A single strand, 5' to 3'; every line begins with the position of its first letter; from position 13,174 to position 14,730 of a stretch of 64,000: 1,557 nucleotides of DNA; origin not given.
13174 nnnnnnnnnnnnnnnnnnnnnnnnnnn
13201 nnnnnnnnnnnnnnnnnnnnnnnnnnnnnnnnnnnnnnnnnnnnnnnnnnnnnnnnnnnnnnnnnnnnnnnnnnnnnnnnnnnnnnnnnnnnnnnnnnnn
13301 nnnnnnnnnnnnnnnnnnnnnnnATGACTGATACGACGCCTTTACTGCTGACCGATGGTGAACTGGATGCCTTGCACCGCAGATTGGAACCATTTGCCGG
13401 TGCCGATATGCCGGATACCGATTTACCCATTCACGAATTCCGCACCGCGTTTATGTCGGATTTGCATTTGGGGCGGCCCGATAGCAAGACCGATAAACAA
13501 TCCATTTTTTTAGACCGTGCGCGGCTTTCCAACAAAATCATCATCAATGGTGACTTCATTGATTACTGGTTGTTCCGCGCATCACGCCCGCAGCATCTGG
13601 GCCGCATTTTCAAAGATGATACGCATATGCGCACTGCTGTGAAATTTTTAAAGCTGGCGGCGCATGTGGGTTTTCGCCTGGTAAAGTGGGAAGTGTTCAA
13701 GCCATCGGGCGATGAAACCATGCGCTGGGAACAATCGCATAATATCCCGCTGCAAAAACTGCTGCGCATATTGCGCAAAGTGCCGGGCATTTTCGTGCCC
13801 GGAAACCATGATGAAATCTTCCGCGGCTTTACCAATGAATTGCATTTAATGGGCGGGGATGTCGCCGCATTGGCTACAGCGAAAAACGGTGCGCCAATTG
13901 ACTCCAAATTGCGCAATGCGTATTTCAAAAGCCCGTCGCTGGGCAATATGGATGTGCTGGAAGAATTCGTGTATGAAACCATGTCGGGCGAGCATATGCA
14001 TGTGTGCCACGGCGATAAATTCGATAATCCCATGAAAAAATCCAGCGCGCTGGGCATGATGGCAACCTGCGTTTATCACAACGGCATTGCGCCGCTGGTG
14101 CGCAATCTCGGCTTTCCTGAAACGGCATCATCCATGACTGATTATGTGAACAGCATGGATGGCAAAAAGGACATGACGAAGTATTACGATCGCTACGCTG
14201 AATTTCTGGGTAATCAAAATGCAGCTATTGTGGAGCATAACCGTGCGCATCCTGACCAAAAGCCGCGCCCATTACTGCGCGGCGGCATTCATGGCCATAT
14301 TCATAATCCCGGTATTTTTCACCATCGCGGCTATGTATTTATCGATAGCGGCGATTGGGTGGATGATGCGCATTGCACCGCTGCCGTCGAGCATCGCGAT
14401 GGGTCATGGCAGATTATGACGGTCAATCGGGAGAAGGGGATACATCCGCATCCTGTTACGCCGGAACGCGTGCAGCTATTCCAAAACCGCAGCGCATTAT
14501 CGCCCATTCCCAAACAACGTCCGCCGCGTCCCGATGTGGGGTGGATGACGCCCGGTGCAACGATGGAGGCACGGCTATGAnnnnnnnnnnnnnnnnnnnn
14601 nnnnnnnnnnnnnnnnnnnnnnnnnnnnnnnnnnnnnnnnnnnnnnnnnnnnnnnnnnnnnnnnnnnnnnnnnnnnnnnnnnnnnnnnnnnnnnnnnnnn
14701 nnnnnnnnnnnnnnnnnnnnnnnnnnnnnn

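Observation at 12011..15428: GT28 MGDG-synthase-like glycosyltransferase, metallophosphoesterase and HAD phosphatase: a candidate phospholipid-to-glycolipid remodelling module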

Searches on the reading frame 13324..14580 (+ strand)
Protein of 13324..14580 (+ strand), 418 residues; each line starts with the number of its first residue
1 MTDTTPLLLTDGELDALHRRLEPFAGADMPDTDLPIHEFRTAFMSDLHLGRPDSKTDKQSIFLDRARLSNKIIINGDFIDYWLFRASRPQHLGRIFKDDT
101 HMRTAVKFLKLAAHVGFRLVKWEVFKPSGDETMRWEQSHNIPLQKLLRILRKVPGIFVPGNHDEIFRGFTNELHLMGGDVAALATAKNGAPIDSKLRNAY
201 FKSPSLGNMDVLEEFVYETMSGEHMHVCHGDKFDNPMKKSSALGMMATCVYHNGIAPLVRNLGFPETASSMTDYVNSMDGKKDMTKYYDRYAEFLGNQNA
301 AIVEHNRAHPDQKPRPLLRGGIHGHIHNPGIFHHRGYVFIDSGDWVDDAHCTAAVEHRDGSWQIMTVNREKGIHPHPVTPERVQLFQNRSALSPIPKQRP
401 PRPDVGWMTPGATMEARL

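Call 4: search_protein_families(library=pfam, proteins=[window:13324-14580:+], max_evalue=0.01)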
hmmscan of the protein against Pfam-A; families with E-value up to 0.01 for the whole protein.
window:13324-14580:+ (418 aa): 2 families
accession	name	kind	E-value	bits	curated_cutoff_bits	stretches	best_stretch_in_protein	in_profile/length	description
PF12850.12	Metallophos_2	-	0.00011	22.7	27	0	321-345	111-135/154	Calcineurin-like phosphoesterase superfamily domain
PF00149.33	Metallophos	-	0.00013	22.8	21.5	1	40-175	2-86/191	Calcineurin-like phosphoesterase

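Call 5: search_protein_families(library=ncbifam, proteins=[window:13324-14580:+], max_evalue=0.01)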
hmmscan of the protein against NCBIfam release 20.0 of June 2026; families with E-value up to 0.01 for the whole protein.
window:13324-14580:+ (418 aa): 1 family
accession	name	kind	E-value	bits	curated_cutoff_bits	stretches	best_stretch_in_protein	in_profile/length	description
NF003743.0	PRK05340.1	equivalog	0.0009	18.5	134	0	40-83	3-48/242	UDP-2,3-diacylglucosamine diphosphatase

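Call 9: search_solved_structures(query=window:13324-14580:+, max_evalue=10, show_alignments=3)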
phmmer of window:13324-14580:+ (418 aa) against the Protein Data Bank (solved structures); distinct sequences matched with E-value up to 10: 5.
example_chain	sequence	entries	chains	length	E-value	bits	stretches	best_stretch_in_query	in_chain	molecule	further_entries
5ohx_A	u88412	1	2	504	0.04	16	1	94-176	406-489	Cystathionine beta-synthase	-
4wlq_B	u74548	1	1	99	1.4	11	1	201-269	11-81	Proteasomal ubiquitin receptor ADRM1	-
4wlr_B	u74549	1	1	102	1.4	10.9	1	201-269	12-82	Proteasomal ubiquitin receptor ADRM1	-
9e7k_B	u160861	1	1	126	1.5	10.8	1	199-269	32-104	Proteasomal ubiquitin receptor ADRM1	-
4uel_C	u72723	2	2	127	1.5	10.8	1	199-269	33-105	PROTEASOMAL UBIQUITIN RECEPTOR ADRM1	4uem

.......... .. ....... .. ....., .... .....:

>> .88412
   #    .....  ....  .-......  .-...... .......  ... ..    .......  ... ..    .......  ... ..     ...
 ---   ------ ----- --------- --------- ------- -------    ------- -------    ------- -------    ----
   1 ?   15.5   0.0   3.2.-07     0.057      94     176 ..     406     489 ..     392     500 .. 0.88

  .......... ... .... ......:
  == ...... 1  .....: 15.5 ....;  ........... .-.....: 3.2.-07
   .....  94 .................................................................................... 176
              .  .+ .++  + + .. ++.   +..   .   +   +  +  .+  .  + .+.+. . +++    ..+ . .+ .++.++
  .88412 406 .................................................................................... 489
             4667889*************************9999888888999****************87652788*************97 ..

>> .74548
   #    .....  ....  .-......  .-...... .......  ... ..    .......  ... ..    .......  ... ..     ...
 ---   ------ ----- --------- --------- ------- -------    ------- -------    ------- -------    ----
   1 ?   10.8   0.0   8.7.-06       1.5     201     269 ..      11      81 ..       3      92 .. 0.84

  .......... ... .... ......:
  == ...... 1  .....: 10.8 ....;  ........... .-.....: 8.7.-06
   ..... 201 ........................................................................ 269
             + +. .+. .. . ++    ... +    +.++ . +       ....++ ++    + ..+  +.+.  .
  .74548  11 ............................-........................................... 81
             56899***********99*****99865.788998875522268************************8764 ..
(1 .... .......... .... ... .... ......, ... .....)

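Call 11: find_homologous_proteins(query=window:13324-14580:+, max_evalue=0.001)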
Query window:13324-14580:+ (418 aa): 72 proteins with E <= 0.001 among 2878 candidates.
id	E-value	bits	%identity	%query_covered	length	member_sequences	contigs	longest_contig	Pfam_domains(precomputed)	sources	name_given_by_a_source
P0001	3.8e-292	987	100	100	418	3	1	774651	-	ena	-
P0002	4.4e-220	749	76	98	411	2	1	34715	-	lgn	-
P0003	3.3e-171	588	66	92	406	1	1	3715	PF12850.13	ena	-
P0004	3.2e-163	562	62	94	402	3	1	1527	-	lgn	-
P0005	1.6e-158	546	58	98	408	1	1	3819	-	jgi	jgi:UDP-2,3-diacylglucosamine pyrophosphatase LpxH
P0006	4.9e-150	518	58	95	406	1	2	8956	PF00149.34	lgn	-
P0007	5.6e-149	515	58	92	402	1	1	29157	-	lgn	-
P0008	6.8e-137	475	53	94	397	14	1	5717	-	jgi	jgi:UDP-2,3-diacylglucosamine pyrophosphatase LpxH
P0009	3.3e-136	473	52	95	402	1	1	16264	-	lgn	-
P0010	9.9e-22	96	29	81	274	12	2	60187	PF12850.13,PF00149.34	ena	-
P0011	1.0e-21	95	30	79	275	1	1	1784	PF12850.13,PF00149.34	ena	-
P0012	9.4e-21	92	29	81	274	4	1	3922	PF12850.13,PF00149.34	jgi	-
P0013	2.1e-18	85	27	82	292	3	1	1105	PF12850.13,PF00149.34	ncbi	-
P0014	4.6e-17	80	26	85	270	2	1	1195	PF12850.13,PF00149.34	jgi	jgi:UDP-2,3-diacylglucosamine pyrophosphatase LpxH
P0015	1.1e-16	79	24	88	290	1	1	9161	PF12850.13,PF00149.34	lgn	-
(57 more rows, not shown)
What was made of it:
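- JGI names homologues 'UDP-2,3-diacylglucosamine pyrophosphatase LpxH' (call 11).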

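Call 13: find_encoding_contigs(protein=P0002, flank=10000, max_places=3)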
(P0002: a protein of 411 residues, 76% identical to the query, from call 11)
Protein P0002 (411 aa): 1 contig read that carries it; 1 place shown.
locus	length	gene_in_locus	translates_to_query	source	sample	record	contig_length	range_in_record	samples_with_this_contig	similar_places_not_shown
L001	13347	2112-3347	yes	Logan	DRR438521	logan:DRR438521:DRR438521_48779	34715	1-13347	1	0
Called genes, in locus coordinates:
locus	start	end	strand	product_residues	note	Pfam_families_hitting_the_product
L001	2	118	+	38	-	?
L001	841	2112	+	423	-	PF06925:MGDG_synth (weak)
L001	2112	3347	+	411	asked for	-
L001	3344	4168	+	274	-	PF00702:Hydrolase, PF13419:HAD_2 (weak)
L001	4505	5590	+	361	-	-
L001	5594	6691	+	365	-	PF08443:RimK (faint), PF14398:ATPgrasp_YheCD (faint)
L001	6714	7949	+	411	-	PF02562:PhoH, PF13604:AAA_30 (faint)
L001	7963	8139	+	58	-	-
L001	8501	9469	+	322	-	-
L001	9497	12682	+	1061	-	-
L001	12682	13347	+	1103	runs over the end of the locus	-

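Call 14: find_encoding_contigs(protein=P0007, flank=10000, max_places=3)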
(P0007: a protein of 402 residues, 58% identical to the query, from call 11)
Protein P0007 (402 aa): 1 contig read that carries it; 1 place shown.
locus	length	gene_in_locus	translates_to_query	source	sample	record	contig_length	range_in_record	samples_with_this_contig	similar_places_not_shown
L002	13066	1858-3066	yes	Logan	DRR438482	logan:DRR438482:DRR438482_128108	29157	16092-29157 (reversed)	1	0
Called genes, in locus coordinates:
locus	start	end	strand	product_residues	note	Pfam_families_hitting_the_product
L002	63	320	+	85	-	-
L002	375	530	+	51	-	-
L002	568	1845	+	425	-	-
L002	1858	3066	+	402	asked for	-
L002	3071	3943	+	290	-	PF00702:Hydrolase (weak), PF13419:HAD_2 (weak)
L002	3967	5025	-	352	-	PF00149:Metallophos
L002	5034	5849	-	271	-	PF01791:DeoC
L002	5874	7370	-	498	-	PF21337:Peptidase_M17_N_1 (faint), PF00883:Peptidase_M17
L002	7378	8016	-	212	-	-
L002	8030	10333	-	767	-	-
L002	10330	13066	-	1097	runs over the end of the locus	-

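Call 38: find_related_loci(query=A2, collection=genome_contigs, flank=6000)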
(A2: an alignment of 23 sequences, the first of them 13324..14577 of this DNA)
Query A2 (418 aa) in genome_contigs; peptide patterns used: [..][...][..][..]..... (x = any residue, [..] = any of these).
600 stretches matched a pattern (row limit reached: there are more); 584 encode a relative of the query (tblastn E <= 1e-3); the best 80 are kept; 80 distinct loci.
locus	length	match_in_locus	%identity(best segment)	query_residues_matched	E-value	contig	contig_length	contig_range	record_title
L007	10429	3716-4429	27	38-366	3e-24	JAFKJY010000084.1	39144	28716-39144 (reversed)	MAG: Hyphomicrobiales bacterium isolate SCN18_10_11_15_R4_B_69_13 SCN18_10_11_15_R4_B_scaffold_501, whole genome shotgun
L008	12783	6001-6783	26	27-379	8e-24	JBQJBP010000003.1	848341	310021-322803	Rhodovibrionaceae bacterium A322 Scaffold3, whole genome shotgun sequence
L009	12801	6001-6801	28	29-377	1e-23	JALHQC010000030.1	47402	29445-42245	MAG: bacterium isolate bin.62 c_000000003709, whole genome shotgun sequence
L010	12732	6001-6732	27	32-365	2e-23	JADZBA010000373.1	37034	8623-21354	MAG: Alphaproteobacteria bacterium isolate SJ646 c_000000654916, whole genome shotgun sequence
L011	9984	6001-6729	26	32-365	6e-23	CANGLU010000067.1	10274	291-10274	MAG: Hyphomicrobiales bacterium isolate Jr-7aug17-115 genome assembly, contig: Jr-7aug17-C11199, whole genome shotgun se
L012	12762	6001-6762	26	38-384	6e-23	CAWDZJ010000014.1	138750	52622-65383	MAG: uncultured Alphaproteobacteria bacterium isolate MFD05684.bin.2.282 genome assembly, contig: contig_43635, whole ge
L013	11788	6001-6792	25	11-365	1e-22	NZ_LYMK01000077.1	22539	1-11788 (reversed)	Variovorax sp. JS1663 JS1663_0077, whole genome shotgun sequence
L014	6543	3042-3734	23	40-361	1e-22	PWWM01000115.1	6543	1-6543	MAG: Gammaproteobacteria bacterium isolate CSSed11_52R1 CS-Sed11-C24292, whole genome shotgun sequence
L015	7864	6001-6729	26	32-365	3e-22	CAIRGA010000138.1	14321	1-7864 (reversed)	MAG: uncultured Rhizobiales bacterium isolate Ki2-D1_bin-0832 genome assembly, contig: bin-0832:138/226, whole genome sh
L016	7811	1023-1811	26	39-392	2e-22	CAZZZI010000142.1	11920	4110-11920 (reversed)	MAG: uncultured Sphingomonas sp. isolate Green_AP.bin.1 genome assembly, contig: NODE_1441_length_11920_cov_11.912600, w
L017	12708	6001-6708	27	39-365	3e-22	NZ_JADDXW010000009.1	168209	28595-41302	Aurantimonas marina strain SW136 9, whole genome shotgun sequence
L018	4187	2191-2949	26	18-365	3e-22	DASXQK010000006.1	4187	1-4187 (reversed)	MAG TPA_asm: Dongiaceae bacterium isolate SMAG_U5432 k141_580483, whole genome shotgun sequence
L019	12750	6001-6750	27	26-366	4e-22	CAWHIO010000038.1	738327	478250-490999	MAG: uncultured Alphaproteobacteria bacterium isolate MFD01872.bin.3.390 genome assembly, contig: contig_33490, whole ge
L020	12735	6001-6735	24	38-373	7e-22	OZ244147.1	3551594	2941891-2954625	MAG: Rhizobiaceae bacterium isolate 1e894fd4-2ce0-4c09-b76b-97fe937cf179 genome assembly, chromosome: 1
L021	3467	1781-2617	25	25-396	8e-22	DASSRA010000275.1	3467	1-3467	MAG TPA_asm: Rhizobacter sp. isolate SMAG_U477 k141_928855, whole genome shotgun sequence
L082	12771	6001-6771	26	19-366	1e-19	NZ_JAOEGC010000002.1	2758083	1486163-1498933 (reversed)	Agrobacterium tumefaciens strain ZM-BH-SB7 Scaffold_2, whole genome shotgun sequence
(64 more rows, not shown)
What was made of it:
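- On PlcP (metallophosphoesterase phospholipase C of lipid remodelling): The window MPE is 25-30% identical to plcP-agt-linked proteins, including those of Agrobacterium (calls 11, 38).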

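Call 49: predict_structure(alignment_id=A2)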
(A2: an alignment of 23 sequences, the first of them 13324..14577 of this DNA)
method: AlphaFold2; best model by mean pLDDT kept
length: 418 residues; sequences in the alignment: 23
mean_pLDDT: 79.6   pTM: 0.78
mean pLDDT of the five models: 79.6, 78.6, 78.2, 77.9, 77.2
residues with pLDDT >= 90: 209; 70-90: 76; 50-70: 89; < 50: 44
segments of 3 or more residues with pLDDT < 50: 85-99, 123-133, 404-418
pLDDT, mean of each block of 10 residues (from residue 1): 78 94 71 76 94 89 94 93 50 41 59 65 46 69 92 93 81 94 89 93 82 96 96 71 64 67 74 64 84 96 94 94 92 94 88 97 96 95 85 58 49 40
secondary structure, 60 per line:
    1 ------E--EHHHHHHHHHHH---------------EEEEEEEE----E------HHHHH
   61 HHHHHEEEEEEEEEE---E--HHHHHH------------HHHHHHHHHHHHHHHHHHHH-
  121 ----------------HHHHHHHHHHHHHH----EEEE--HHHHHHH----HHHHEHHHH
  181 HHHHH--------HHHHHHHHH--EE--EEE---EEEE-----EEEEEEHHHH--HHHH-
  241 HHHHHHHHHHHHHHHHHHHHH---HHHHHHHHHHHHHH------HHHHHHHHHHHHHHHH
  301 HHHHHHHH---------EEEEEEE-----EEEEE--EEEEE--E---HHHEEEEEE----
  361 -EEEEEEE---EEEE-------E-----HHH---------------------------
elements in order: H11-21 E37-44 H56-65 E66-75 H82-87 H100-119 H137-150 E155-158 H161-167 H172-175 H177-185 H194-202 E209-211 E215-218 E224-229 H230-233 H236-239 H241-261 H265-278 H285-308 E318-324 E330-334 E337-341 E351-356 E362-368 E372-375
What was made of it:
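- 13324..14580 (+): Long-form LpxH/PlcP-superfamily metallophosphoesterase (418 aa). Predicted lipid phosphodiesterase (phospholipase C-like). The AF2 model has pLDDT 79.6, with a helical cap at 236-308 (call 49).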

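Call 53: search_protein_families(library=pfam, proteins=[L013:6864-8063:+, L013:5989-6867:+], max_evalue=0.01)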
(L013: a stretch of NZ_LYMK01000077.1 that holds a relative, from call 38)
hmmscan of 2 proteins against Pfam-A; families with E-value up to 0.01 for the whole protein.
L013:6864-8063:+ (399 aa): 3 families
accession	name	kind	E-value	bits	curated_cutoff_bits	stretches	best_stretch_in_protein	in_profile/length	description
PF04101.22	Glyco_tran_28_C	-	6.3e-10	39.8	22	1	231-363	12-152/166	Glycosyltransferase family 28 C-terminal domain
PF06925.17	MGDG_synth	-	0.00016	22.3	25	1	110-188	87-165/169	Monogalactosyldiacylglycerol (MGDG) synthase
PF06722.18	EryCIII-like_C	-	0.0072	16.7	31.7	0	278-365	42-129/145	Erythromycin biosynthesis protein CIII-like, C-terminal domain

L013:5989-6867:+ (292 aa): 2 families
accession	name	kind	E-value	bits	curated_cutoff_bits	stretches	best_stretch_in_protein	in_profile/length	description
PF00149.33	Metallophos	-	4.4e-13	50.5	21.5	1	34-233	2-190/191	Calcineurin-like phosphoesterase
PF12850.12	Metallophos_2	-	1.2e-10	42.1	27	2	36-148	4-90/154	Calcineurin-like phosphoesterase superfamily domain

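Call 55: fold_search(model_id=the predicted structure, library=pdb)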
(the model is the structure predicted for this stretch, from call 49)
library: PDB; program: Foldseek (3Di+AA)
matches with E <= 10: 376; with E <= 0.001: 17
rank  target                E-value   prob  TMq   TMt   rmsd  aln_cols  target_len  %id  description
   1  8qk5                  8.4e-07  1.00  0.27  0.46  14.9       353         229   15  Structure of K. pneumoniae LpxH in complex with EBL-3647 (released 2024-04-17)
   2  5b49_B                4.7e-06  1.00  0.28  0.44  18.6       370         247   15  Crystal structure of LpxH with manganese from Pseudomonas aeruginosa (released 2016-09-28)
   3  5b4a_A                9.5e-06  1.00  0.27  0.44  18.5       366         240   15  Crystal structure of LpxH with lipid X in spacegroup P21 (released 2016-09-28)
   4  5k8k                  1.4e-05  1.00  0.30  0.49  12.2       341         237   14  Structure of the Haemophilus influenzae LpxH-lipid X complex (released 2016-08-10)
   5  6unc_D                4.7e-05  0.99  0.25  0.35  16.6       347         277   13  The crystal structure of Phosphopantetheinyl Hydrolase (PptH) from Mycobacterium tuberculosis (released 2020-04-22)
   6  6unc_B                4.7e-05  0.99  0.24  0.34  17.1       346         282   14  The crystal structure of Phosphopantetheinyl Hydrolase (PptH) from Mycobacterium tuberculosis (released 2020-04-22)
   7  8ppt_A                6.3e-05  1.00  0.27  0.26  14.9       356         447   12  Pyrococcus abyssi DNA polymerase D (PolD) in its editing mode bound to a primer/template substrate containing a mismat (released 2023-12-20)
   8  6unc_A                1.1e-04  0.99  0.24  0.34  17.2       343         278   12  The crystal structure of Phosphopantetheinyl Hydrolase (PptH) from Mycobacterium tuberculosis (released 2020-04-22)
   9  9f29_A                1.4e-04  1.00  0.28  0.26  14.6       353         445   11  Pyrococcus abyssi PolD in complex with Rpa2 winged-helix domain class 1 (composite map) (released 2024-12-04)
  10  9f2a_A                1.7e-04  1.00  0.28  0.27  14.6       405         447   11  Pyrococcus abyssi PolD in complex with Rpa2 winged-helix domain class 2 (composite map) (released 2024-12-04)
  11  2zo9_B                2.1e-04  0.99  0.28  0.40  14.8       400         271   10  Malonate-bound structure of the glycerophosphodiesterase from Enterobacter aerogenes (GpdQ) and characterization of th (released 2008-10-07)
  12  6unc_C                2.2e-04  0.98  0.24  0.34  17.1       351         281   12  The crystal structure of Phosphopantetheinyl Hydrolase (PptH) from Mycobacterium tuberculosis (released 2020-04-22)
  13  6hmf_B                5.3e-04  0.99  0.27  0.25  14.9       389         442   11  D-family DNA polymerase - DP1 subunit (3'-5' proof-reading exonuclease) H451 proof-reading deficient variant (released 2019-01-30)
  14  5ihe_A                6.3e-04  0.99  0.27  0.26  15.6       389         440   12  D-family DNA polymerase - DP1 subunit (3'-5' proof-reading exonuclease) (released 2016-08-31)
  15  5ihe_B                6.7e-04  0.99  0.27  0.26  14.6       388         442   11  D-family DNA polymerase - DP1 subunit (3'-5' proof-reading exonuclease) (released 2016-08-31)
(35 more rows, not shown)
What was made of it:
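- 13324..14580 (+): The nearest solved folds are LpxH, 8e-7 to 1e-5 (call 55).
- On LpxH: The top four Foldseek PDB hits are LpxH, at 8e-7 to 1.4e-5, with TM(target) 0.44-0.49 (call 55).
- LpxH is the nearest solved fold, with a helical cap in the same topological position (calls 49, 55). LpxH, a UDP-diacylglucosamine pyrophosphatase, is the nearest solved fold (call 55). Nucleases such as Mre11 and PolD DP1 rank lower (call 55). LpxH is the top structural hit (call 55).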

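Call 66: search_protein_representatives(alignment_id=A4)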
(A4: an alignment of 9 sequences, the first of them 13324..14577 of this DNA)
Query: 9 sequences, 406 profile positions. Proteins with E-value up to 0.001 (for the whole library): 2031; up to 1e-10: 650; up to 1e-30: 3. The best 150 are listed.
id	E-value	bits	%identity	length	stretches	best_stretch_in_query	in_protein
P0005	1.3e-206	702.5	-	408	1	1-404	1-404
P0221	4.9e-100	351.5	-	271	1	1-237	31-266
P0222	6.6e-32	127.1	-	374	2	208-389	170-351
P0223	1.1e-29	119.8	-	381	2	131-376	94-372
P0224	1.5e-28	116.1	-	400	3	214-371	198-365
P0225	3.2e-28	115.0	-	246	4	315-365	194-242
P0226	6.6e-28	114.0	-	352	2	132-374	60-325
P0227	8.9e-26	107.0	-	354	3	203-374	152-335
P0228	1.2e-25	106.5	-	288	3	204-364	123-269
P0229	3.7e-25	104.9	-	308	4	133-169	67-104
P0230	3.9e-25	104.8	-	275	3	203-362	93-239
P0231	2.6e-24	102.1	-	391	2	130-376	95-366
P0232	2.7e-24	102.1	-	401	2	127-359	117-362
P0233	2.7e-23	98.8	-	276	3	204-366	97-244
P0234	3.0e-23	98.6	-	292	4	296-363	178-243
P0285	3.3e-19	85.3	-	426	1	38-379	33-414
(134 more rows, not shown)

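Call 67: search_protein_families(library=padloc, proteins=[window:13324-14580:+], max_evalue=0.001)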
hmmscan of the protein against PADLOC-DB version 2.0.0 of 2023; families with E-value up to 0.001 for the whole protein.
window:13324-14580:+ (418 aa): 0 families
